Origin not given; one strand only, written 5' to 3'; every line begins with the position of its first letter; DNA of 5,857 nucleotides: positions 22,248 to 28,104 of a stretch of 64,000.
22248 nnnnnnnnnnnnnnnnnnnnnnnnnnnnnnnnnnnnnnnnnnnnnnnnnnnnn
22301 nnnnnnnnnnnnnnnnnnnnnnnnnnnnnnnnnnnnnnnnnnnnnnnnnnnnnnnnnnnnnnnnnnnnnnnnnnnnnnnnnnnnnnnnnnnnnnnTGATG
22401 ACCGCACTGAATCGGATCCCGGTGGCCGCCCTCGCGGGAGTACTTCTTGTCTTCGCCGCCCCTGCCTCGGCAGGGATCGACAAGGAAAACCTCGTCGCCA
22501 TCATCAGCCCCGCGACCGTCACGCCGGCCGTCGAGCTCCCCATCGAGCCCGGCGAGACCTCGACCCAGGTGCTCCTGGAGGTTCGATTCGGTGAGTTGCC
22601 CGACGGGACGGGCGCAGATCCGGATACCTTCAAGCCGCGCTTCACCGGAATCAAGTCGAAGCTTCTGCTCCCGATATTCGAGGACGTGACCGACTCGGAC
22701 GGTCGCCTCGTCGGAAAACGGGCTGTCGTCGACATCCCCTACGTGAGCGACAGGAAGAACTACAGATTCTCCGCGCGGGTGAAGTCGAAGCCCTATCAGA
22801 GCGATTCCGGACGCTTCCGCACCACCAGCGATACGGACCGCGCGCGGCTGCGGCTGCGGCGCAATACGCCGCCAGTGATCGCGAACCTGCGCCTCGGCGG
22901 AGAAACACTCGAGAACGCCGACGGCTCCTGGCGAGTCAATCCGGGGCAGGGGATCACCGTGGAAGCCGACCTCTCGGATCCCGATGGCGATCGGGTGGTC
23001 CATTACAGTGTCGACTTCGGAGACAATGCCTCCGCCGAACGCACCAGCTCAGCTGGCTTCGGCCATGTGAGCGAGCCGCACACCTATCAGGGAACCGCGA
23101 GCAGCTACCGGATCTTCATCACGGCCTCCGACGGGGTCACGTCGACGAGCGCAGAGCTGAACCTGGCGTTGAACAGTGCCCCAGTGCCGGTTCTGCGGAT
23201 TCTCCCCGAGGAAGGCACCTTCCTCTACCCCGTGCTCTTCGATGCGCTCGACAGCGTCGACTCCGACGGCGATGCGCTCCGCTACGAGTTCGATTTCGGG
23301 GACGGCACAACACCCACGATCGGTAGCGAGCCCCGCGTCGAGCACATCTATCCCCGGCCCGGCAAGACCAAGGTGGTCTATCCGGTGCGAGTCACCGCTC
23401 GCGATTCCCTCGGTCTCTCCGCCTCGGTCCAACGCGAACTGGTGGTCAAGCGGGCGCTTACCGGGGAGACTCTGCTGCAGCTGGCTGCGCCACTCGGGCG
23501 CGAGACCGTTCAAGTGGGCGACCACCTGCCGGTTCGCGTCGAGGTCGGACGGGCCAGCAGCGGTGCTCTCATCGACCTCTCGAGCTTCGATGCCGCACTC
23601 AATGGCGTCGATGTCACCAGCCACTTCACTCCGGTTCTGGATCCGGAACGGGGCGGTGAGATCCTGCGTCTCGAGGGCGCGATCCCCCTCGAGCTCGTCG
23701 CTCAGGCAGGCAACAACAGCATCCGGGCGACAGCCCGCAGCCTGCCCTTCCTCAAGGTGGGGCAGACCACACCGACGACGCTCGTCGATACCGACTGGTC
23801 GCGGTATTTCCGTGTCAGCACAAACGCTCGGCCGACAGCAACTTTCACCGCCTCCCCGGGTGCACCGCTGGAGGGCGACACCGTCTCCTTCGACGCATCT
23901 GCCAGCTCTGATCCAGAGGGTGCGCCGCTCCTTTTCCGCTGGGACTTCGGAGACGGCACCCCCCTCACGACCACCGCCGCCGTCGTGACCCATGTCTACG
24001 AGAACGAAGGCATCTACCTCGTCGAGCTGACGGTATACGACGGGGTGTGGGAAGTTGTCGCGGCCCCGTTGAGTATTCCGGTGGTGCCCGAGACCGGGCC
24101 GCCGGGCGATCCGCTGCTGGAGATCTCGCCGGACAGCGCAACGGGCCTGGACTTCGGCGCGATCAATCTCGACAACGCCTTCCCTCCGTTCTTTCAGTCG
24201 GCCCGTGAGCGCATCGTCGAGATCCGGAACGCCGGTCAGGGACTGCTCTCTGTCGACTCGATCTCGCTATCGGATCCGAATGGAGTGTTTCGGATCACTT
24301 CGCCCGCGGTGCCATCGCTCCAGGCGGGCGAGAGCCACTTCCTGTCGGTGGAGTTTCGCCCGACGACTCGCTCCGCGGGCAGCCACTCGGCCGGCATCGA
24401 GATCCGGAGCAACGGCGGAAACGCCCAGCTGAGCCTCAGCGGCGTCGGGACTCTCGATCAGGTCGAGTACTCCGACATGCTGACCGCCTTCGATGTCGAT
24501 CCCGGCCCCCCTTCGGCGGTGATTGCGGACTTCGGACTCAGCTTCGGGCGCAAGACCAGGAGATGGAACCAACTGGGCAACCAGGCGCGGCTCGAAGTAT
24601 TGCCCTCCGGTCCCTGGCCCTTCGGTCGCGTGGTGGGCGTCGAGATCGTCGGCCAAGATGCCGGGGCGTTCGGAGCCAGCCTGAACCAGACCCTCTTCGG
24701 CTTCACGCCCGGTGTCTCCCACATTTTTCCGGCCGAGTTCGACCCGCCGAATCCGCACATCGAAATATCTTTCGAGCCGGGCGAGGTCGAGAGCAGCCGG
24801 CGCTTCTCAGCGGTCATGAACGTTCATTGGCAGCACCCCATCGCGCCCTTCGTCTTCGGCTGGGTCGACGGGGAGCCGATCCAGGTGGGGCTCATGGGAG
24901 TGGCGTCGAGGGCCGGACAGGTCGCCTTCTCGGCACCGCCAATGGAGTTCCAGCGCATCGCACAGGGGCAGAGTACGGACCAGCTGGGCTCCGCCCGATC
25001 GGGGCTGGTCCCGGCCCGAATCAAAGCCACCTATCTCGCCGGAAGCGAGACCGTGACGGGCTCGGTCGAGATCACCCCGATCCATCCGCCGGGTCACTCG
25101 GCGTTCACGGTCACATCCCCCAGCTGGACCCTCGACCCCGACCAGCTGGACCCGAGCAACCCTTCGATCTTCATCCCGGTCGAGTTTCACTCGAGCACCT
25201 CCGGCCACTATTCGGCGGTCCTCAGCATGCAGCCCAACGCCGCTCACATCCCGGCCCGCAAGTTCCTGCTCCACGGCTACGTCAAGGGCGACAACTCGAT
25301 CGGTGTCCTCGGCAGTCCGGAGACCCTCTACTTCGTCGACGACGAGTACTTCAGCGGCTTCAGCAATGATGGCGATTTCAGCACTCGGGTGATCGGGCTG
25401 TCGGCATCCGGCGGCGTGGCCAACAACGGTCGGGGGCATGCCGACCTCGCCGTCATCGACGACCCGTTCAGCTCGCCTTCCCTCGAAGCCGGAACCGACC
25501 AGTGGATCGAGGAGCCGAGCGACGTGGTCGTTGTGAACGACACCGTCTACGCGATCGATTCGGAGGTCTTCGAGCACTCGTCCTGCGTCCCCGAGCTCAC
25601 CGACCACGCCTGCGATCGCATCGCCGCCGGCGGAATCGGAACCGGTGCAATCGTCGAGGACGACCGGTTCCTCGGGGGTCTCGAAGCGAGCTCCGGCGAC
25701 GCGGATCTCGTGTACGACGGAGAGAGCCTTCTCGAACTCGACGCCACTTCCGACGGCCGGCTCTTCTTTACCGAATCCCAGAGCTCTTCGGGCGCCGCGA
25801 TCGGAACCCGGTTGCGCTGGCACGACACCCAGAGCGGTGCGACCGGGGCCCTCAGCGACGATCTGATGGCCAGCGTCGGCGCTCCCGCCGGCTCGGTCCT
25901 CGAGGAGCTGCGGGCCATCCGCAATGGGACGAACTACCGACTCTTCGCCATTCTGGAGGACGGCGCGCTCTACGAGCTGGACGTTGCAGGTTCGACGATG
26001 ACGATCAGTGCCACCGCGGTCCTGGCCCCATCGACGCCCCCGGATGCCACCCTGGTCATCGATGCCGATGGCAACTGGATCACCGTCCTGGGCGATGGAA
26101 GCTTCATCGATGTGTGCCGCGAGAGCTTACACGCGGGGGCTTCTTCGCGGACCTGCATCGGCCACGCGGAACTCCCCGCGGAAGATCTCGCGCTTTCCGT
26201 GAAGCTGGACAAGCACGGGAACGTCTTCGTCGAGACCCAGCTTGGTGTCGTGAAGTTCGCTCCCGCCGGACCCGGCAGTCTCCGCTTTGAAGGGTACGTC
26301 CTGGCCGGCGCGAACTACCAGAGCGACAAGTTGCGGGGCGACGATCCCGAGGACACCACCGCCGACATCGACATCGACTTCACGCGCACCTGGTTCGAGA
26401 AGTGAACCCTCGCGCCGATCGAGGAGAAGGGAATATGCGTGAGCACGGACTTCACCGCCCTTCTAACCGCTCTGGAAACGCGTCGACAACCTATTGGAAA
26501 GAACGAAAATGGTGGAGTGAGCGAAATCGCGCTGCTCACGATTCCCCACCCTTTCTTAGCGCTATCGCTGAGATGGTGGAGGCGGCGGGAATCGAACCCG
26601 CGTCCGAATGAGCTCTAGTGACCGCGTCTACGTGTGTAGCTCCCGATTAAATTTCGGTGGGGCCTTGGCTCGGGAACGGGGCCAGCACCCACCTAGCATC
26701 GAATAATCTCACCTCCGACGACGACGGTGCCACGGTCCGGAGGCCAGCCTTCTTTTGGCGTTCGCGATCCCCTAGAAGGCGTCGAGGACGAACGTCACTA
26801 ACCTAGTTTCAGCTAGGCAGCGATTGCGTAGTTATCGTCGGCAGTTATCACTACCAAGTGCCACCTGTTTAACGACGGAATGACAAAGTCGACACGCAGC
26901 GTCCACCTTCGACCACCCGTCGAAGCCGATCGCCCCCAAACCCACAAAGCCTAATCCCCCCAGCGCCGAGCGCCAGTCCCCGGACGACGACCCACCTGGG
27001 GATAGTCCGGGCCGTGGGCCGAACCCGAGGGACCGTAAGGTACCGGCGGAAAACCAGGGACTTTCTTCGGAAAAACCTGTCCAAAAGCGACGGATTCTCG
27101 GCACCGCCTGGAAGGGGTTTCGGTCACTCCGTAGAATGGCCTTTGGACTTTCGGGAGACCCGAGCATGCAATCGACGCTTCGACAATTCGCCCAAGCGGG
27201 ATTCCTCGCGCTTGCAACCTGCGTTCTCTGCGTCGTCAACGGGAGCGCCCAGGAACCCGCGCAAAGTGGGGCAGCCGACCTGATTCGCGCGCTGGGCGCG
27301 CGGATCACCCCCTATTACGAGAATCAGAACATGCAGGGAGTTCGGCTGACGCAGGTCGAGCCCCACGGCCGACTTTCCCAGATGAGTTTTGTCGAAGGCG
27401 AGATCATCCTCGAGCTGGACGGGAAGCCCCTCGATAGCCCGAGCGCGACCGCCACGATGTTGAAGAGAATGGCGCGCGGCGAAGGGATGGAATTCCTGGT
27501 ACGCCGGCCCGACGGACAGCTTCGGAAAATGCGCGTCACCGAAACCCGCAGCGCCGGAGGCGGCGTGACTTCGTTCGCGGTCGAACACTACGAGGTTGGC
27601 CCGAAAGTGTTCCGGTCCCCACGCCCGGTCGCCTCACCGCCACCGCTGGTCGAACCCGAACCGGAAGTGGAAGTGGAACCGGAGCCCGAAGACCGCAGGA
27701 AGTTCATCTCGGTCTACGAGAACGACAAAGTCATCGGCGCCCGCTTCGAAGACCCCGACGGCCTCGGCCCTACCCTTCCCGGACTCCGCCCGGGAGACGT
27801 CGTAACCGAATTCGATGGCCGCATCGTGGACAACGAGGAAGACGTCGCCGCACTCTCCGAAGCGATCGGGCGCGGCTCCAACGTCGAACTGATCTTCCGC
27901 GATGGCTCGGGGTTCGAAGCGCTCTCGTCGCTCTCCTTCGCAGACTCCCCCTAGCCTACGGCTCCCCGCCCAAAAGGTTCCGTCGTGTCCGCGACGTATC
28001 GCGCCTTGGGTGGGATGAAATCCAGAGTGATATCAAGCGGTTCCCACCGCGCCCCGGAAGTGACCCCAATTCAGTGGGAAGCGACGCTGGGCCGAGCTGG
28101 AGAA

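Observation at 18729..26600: Perfect 25-nt direct repeat of the ssrA 3' end brackets a 7.8-kb, integrase-less segment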

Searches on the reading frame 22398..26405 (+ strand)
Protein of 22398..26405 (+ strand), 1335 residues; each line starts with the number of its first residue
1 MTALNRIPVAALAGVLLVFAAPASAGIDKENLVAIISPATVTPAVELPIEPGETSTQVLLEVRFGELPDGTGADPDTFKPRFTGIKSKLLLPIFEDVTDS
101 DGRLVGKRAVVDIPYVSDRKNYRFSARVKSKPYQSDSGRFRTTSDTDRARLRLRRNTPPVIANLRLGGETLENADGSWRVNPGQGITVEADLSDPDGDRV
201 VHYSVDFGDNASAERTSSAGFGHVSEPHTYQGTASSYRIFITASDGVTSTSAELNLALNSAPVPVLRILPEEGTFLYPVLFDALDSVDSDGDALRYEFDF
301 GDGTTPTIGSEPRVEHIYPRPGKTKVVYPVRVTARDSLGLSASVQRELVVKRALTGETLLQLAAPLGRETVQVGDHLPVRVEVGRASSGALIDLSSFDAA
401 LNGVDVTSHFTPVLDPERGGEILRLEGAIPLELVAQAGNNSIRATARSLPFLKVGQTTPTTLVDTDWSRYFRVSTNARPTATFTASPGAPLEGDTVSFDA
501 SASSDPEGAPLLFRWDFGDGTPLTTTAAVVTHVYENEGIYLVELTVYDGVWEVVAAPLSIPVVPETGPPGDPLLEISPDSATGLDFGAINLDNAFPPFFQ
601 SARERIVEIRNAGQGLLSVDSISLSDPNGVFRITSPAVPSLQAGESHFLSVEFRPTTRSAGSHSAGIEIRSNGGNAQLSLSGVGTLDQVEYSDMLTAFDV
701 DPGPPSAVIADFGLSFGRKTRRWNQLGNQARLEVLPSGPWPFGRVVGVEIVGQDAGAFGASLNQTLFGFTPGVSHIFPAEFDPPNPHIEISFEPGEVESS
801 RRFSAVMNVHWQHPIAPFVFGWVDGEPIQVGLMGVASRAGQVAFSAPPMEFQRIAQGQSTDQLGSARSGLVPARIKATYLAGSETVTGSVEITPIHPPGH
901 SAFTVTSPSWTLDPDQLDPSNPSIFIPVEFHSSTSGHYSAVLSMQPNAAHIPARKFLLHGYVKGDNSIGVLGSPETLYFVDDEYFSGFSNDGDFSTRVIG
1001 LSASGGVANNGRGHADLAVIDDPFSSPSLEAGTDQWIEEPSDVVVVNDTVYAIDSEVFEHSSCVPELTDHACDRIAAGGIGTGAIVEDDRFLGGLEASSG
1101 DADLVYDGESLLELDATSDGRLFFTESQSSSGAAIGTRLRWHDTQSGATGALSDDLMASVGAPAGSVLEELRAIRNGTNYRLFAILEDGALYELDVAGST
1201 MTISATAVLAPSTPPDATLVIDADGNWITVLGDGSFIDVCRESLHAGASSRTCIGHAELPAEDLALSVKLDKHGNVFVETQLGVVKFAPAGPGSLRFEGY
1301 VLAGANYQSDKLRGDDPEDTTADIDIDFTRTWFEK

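Call 8: search_protein_families(library=pfam, proteins=[window:22398-26405:+], max_evalue=0.01)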
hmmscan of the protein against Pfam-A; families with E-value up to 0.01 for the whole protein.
window:22398-26405:+ (1335 aa): 4 families
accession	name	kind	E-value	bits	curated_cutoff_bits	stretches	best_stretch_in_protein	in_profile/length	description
PF18911.6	PKD_4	-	1e-38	131.7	27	2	476-549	1-71/85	PKD domain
PF00801.26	PKD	-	1.1e-29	102.7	23.5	2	481-550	2-69/80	PKD domain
PF22544.2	HYDIN_VesB_CFA65-like_Ig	-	0.0003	21.4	25.5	1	604-676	22-93/100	HYDIN/CFA65/VesB-like, Ig-like domain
PF21027.3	Sde0182_C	-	0.00067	20.6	27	0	495-515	1-21/83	Cellulose-binding protein Sde0182, C-terminal domain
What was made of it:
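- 19910..26405 (+): Three co-oriented cargo genes convergent with ssrA: an FG-GAP lipoprotein (19910-21046), a GDSL/SGNH hydrolase-like protein (20977-22398) and a 1335-aa PKD-domain protein (22398-26405). Pfam (call 8).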

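Call 86: search_protein_families(library=ncbifam, max_evalue=0.001, proteins=[window:22398-26405:+])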
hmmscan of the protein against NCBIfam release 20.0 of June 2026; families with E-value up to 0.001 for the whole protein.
window:22398-26405:+ (1335 aa): 4 families
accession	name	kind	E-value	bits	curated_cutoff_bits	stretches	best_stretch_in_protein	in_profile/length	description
TIGR00864.1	PCC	subfamily_domain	2.5e-10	37.4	1861.4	1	480-550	1058-1125/2700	polycystin cation channel protein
NF058578.1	CPR_pilus_PamR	equivalog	9.7e-09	34.5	300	0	181-249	163-228/297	pilus system RbmA-like protein PamR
NF012200.0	choice_anch_D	domain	2e-07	31.5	45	1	601-672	34-104/108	choice-of-anchor D domain-containing protein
NF038112.1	myxo_dep_M36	subfamily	2.2e-05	21.8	1500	0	475-529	1472-1524/1604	myxosortase-dependent M36 family metallopeptidase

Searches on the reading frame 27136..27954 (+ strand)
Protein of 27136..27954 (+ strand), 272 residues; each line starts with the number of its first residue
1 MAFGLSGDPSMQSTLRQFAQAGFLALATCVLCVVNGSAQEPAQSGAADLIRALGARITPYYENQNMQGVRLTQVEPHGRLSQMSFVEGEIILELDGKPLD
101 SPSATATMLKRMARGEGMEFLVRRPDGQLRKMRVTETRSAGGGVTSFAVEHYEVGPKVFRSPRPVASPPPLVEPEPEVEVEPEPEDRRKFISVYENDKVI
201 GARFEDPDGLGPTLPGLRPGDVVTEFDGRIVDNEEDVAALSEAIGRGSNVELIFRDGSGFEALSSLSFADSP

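Call 8: search_protein_families(library=pfam, proteins=[window:27136-27954:+], max_evalue=0.01)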
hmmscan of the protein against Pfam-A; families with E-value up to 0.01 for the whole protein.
window:27136-27954:+ (272 aa): 3 families
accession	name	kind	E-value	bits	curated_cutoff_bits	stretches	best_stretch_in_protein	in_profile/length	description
PF17820.7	PDZ_6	-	2.9e-07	30.6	27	1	216-255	15-53/54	PDZ domain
PF13180.12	PDZ_2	-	2e-06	28.4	27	0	216-252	29-65/80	PDZ domain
PF14685.13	PDZ_Tricorn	-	0.00015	22.1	25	0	214-257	35-79/88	Tricorn protease PDZ domain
